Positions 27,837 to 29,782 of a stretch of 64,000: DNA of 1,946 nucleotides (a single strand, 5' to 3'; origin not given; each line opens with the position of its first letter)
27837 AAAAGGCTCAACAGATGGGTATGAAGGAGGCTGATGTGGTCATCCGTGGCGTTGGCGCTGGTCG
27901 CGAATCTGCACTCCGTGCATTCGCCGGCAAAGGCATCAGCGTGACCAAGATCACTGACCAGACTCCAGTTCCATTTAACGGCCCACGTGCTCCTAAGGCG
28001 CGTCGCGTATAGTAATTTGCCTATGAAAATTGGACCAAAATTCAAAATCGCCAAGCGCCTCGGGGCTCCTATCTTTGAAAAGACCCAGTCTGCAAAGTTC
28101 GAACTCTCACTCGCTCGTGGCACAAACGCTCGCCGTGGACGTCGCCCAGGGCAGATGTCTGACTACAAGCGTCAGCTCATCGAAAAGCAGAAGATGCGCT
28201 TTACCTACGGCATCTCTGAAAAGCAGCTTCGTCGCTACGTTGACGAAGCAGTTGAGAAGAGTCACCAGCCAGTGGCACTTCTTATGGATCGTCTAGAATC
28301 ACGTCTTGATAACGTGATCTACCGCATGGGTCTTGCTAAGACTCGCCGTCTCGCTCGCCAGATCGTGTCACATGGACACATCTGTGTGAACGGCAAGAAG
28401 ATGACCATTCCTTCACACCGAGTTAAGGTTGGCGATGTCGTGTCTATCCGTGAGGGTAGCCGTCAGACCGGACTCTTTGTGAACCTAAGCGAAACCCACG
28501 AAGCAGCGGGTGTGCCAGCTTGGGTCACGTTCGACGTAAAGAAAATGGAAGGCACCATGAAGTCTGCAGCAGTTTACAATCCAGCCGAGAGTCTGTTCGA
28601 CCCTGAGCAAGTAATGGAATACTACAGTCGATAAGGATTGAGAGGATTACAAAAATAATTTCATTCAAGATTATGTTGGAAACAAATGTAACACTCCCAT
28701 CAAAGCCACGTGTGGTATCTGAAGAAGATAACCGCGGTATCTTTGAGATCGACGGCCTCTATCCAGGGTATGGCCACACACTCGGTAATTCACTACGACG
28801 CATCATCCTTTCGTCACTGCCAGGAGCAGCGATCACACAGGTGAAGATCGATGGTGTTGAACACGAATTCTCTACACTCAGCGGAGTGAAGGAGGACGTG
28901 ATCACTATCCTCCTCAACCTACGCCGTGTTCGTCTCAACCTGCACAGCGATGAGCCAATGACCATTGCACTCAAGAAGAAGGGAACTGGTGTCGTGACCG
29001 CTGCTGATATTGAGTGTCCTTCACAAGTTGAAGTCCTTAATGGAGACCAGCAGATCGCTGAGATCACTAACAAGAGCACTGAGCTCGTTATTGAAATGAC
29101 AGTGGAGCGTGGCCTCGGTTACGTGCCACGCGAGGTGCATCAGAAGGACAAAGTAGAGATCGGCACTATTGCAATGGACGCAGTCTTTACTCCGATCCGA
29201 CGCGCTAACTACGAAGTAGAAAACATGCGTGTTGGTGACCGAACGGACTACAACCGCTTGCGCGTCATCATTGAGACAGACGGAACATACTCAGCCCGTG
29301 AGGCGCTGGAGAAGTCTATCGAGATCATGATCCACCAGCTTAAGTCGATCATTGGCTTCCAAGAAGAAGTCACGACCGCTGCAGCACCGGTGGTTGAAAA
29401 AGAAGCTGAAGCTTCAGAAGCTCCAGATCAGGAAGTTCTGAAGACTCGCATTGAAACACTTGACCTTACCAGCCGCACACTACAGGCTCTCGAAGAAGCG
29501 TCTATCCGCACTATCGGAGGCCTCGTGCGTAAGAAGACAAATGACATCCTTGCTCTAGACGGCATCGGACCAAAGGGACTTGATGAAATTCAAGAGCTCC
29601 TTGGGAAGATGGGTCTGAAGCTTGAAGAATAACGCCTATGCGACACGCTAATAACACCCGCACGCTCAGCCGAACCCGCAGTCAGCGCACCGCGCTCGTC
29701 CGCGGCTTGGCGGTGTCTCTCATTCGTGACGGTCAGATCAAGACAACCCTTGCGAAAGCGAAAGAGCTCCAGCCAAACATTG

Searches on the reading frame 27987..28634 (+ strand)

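Call 89: search_protein_families(library=pfam, proteins=[window:27987-28634:+], max_evalue=0.00001)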
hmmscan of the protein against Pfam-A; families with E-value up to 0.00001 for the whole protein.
window:27987-28634:+ (215 aa): 2 families
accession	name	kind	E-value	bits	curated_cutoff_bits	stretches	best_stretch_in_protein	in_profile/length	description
PF01479.30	S4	-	3.4e-21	75.1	22.8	1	106-152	2-48/48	S4 domain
PF00163.24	Ribosomal_S4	-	1.7e-14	54.7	23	1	15-92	3-82/95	Ribosomal protein S4/S9 N-terminal domain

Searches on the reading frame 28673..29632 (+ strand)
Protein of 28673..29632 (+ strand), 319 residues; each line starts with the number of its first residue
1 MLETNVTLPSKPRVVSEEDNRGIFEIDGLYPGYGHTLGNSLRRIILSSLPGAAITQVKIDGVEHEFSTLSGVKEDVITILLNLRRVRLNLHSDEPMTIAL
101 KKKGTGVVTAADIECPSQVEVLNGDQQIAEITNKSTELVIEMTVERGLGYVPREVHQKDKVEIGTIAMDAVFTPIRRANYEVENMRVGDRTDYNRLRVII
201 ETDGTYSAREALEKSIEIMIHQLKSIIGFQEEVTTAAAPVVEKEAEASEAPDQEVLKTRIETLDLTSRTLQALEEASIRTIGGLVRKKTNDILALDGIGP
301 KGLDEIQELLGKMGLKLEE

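Call 90: search_protein_families(library=pfam, proteins=[window:28673-29632:+], max_evalue=0.00001)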
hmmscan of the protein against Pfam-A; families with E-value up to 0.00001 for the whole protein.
window:28673-29632:+ (319 aa): 3 families
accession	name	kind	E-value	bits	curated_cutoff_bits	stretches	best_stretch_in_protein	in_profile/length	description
PF01000.31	RNA_pol_A_bac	-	2.3e-30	105.7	33.9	1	57-173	1-119/119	RNA polymerase Rpb3/RpoA insert domain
PF01193.29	RNA_pol_L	-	8e-21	74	24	1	31-223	5-74/74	RNA polymerase Rpb3/Rpb11 dimerisation domain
PF03118.21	RNA_pol_A_CTD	-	3e-13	49.7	23.8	1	250-311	5-66/67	Bacterial RNA polymerase, alpha chain C terminal domain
